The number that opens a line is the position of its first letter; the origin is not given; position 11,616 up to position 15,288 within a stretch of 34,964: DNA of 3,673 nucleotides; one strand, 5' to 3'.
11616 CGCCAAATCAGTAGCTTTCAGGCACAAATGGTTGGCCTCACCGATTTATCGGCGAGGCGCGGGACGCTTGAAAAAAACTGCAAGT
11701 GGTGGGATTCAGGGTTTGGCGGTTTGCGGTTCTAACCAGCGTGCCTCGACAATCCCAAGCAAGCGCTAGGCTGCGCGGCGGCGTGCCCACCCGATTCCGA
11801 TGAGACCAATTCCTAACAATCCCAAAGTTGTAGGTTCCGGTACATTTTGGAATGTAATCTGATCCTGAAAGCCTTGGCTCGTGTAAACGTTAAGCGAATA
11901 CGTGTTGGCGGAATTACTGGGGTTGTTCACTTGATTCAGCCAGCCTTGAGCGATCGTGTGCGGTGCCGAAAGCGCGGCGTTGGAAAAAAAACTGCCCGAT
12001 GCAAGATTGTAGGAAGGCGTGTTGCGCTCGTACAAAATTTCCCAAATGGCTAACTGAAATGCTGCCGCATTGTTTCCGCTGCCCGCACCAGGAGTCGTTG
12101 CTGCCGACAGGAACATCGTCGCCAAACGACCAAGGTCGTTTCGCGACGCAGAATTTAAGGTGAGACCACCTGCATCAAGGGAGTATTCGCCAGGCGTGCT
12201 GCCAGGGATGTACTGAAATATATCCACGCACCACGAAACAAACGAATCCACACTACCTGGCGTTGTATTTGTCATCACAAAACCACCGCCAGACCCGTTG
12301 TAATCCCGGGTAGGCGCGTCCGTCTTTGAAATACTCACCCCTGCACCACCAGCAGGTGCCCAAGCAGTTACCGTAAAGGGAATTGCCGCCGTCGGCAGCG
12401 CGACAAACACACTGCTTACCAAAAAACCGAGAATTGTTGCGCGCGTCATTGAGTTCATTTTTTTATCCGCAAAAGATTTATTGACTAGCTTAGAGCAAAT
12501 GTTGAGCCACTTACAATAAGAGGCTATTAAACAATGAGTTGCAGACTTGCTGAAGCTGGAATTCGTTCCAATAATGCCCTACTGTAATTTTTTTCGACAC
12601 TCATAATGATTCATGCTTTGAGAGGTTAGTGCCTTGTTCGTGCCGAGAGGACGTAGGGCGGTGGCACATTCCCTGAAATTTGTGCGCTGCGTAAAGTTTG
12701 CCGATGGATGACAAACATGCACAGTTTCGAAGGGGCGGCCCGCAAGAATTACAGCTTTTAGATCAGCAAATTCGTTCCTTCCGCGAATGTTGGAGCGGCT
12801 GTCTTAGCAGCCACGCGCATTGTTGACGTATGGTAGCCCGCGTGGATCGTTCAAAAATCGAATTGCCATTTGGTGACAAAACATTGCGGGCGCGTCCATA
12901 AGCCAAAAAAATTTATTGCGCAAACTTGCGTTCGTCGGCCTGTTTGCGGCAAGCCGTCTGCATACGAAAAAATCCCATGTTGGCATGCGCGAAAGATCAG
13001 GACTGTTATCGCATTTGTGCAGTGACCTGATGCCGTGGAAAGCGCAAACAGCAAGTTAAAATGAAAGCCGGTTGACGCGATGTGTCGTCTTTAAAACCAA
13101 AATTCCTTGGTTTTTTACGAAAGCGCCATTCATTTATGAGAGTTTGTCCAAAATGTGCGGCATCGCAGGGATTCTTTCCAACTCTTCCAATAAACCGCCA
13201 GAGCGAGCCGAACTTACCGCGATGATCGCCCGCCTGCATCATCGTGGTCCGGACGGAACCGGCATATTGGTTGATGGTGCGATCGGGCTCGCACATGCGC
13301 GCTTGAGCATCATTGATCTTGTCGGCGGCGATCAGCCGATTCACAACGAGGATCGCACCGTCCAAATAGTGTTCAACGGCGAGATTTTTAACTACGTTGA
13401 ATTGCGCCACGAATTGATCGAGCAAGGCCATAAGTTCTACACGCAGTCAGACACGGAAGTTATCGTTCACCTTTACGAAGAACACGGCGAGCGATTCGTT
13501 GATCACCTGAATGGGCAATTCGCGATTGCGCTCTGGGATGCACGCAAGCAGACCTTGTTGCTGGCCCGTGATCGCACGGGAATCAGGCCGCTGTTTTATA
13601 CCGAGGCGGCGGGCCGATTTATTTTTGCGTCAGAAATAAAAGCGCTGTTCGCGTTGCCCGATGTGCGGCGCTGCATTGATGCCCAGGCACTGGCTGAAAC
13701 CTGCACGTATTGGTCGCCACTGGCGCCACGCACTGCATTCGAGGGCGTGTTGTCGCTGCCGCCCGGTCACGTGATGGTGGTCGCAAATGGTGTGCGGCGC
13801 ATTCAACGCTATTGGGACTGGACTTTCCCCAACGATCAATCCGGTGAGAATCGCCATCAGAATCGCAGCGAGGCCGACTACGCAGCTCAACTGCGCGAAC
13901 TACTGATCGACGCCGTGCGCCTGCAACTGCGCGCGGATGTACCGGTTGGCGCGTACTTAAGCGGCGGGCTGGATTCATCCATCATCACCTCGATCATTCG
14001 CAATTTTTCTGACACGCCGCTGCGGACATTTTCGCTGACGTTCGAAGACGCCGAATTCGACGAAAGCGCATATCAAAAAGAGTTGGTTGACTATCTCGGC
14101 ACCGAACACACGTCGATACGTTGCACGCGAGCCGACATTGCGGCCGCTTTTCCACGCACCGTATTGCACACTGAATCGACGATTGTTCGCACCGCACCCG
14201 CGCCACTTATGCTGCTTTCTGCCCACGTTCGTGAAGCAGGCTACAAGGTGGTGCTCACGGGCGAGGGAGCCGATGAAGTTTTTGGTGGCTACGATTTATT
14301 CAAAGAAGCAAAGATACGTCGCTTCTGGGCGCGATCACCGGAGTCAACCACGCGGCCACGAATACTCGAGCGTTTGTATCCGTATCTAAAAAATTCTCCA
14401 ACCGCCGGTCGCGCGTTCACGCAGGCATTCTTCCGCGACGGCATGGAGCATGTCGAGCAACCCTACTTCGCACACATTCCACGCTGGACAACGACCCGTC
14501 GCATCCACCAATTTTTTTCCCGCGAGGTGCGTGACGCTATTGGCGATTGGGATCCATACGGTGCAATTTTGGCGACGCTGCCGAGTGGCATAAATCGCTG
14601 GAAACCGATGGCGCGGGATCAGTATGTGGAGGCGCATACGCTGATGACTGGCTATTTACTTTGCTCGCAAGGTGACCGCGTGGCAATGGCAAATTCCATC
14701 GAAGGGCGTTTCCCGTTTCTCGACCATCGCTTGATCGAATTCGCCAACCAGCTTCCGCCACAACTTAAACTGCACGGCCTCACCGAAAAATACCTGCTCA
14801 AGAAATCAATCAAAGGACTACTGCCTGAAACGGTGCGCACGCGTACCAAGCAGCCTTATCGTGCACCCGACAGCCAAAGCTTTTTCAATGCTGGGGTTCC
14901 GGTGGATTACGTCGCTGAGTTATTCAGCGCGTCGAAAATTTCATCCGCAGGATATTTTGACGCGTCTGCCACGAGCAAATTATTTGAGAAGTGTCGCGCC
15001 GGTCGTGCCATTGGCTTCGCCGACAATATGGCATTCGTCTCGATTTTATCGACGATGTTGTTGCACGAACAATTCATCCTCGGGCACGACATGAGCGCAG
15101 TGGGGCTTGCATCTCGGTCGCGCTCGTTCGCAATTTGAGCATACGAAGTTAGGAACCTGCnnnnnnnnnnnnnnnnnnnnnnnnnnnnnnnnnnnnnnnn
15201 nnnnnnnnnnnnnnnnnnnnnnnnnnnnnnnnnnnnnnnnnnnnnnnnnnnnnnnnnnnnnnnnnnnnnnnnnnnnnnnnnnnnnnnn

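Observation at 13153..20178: Non-canonical XrtA-associated modification operon: two PP-loop amidating enzymes, an AMP-ligase, an ACP and a methyltransferase-GNAT fusion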

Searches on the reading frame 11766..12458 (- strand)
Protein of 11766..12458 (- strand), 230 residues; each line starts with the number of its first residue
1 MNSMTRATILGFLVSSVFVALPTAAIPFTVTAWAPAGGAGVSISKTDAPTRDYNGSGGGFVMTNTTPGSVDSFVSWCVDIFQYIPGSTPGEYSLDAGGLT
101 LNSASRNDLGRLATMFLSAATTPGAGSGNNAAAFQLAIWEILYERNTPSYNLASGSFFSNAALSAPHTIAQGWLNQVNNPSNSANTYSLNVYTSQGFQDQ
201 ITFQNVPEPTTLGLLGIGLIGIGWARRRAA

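Call 7: search_protein_families(library=ncbifam, proteins=[window:11766-12458:-], max_evalue=0.00001)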
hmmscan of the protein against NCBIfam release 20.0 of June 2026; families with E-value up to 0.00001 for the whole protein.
window:11766-12458:- (230 aa): 5 families
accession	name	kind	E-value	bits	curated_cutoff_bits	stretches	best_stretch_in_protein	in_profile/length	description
NF041538.1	PEP_EDSA_1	subfamily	4.8e-09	36.3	100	1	128-228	220-306/307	EDSAP-1 family PEP-CTERM protein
NF033554.9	floc_PepA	equivalog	1.5e-08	34.8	80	1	118-229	162-260/261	flocculation-associated PEP-CTERM protein PepA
NF038125.1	PEP_CTERM_THxN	subfamily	1.8e-08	34.3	85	1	194-228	210-245/246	THxN family PEP-CTERM protein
NF038129.1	PEP_NF038129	equivalog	1.1e-06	28.7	65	1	154-229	117-194/194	NF038129 family PEP-CTERM protein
TIGR02595.1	PEP_CTERM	domain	9.5e-06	26.1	16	1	206-228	1-23/24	PEP-CTERM sorting domain-containing protein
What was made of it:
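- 10667..12458 (-): Context: two PEP-CTERM protein genes (10667-11344 and 11766-12458), divergent from the cassette. TIGR02595 and PEP-CTERM subfamily hits (call 7).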

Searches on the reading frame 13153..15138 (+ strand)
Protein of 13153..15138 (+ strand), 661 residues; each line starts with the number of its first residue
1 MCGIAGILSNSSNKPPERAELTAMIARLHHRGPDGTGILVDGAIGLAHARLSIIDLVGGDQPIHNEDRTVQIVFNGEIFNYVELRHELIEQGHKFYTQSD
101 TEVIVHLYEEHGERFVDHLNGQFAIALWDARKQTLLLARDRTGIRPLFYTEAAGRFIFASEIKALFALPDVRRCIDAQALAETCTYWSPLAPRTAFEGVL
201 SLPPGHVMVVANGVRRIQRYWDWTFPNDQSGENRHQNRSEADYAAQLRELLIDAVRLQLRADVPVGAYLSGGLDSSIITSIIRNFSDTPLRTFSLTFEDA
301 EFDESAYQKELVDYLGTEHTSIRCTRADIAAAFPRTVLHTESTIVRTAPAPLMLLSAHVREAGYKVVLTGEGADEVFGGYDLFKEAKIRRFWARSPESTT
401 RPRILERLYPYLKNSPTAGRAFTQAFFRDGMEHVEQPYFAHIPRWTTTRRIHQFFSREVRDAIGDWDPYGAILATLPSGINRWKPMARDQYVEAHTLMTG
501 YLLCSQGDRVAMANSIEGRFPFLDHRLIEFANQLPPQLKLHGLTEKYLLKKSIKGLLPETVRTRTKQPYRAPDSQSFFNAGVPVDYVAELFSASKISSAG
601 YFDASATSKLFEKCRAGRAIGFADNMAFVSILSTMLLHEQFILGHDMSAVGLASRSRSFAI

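Call 5: search_protein_families(library=ncbifam, proteins=[window:13153-15138:+], max_evalue=0.001)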
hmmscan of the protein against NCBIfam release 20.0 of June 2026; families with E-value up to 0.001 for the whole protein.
window:13153-15138:+ (661 aa): 9 families
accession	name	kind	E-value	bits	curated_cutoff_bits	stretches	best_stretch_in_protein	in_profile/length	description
TIGR01536.1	asn_synth_AEB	equivalog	2.2e-157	525.2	267.1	1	2-569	1-517/517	asparagine synthase (glutamine-hydrolyzing)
TIGR03108.1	eps_aminotran_1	hypoth_equivalog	5.4e-139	464.7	816.9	1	1-624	1-613/628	XrtA/PEP-CTERM system amidotransferase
TIGR03104.1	trio_amidotrans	equivalog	4.5e-110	368.6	570.1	2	1-383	1-383/589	N-acetylglutaminylglutamine amidotransferase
NF006949.0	PRK09431.1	equivalog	2e-105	353.4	499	3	1-167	1-167/554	asparagine synthase B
NF033535.1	lass_lactam_cya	exception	1.5e-85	288.1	525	2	1-393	1-393/668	lasso peptide isopeptide bond-forming cyclase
NF033561.1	macrolact_Ik_Al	subfamily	8.5e-21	74.2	300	1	120-378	80-332/561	albusnodin/ikarugamycin family macrolactam cyclase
NF001484.0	PRK00331.1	subfamily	3.7e-17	61.9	381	1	62-168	87-201/601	isomerizing glutamine--fructose-6-phosphate transaminase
TIGR01135.1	glmS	equivalog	1.1e-15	57.2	418.05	1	62-168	86-200/607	glutamine--fructose-6-phosphate transaminase (isomerizing)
TIGR01134.1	purF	equivalog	4.4e-15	56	350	1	43-169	65-203/432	amidophosphoribosyltransferase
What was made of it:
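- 13153..15138 (+): AsnB-like glutamine-dependent amidotransferase (N-terminal Cys glutaminase plus PP-loop synthetase domain). TIGR03108 scores 464.7, below its 816.9 cut-off (call 5).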

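Call 6: search_protein_families(library=pfam, proteins=[window:13153-15138:+], max_evalue=0.01)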
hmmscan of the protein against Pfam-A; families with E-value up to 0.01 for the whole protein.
window:13153-15138:+ (661 aa): 4 families
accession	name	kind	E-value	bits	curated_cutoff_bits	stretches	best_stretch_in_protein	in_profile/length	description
PF00733.27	Asn_synthase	-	1.2e-94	318.3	21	1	246-629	1-346/354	Asparagine synthase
PF13537.11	GATase_7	-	4.8e-48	162.7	25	1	48-166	1-122/123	Glutamine amidotransferase domain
PF13522.11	GATase_6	-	5e-42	143.4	27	1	33-161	1-130/130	Glutamine amidotransferase domain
PF12481.13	DUF3700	-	0.00022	21.2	27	1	113-163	123-174/228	Aluminium induced protein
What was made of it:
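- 13153..15138 (+): Pfam finds GATase_7 and Asn_synthase (call 6).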

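Call 9: find_encoding_contigs(protein=window:13153-15138:+, flank=10000, max_places=4)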
Protein window:13153-15138:+ (661 aa): no gene with exactly this product is on record in the collection.
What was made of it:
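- Tried and rejected: An exact-sequence look-up of the window AsnB found no source contig (call 9).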
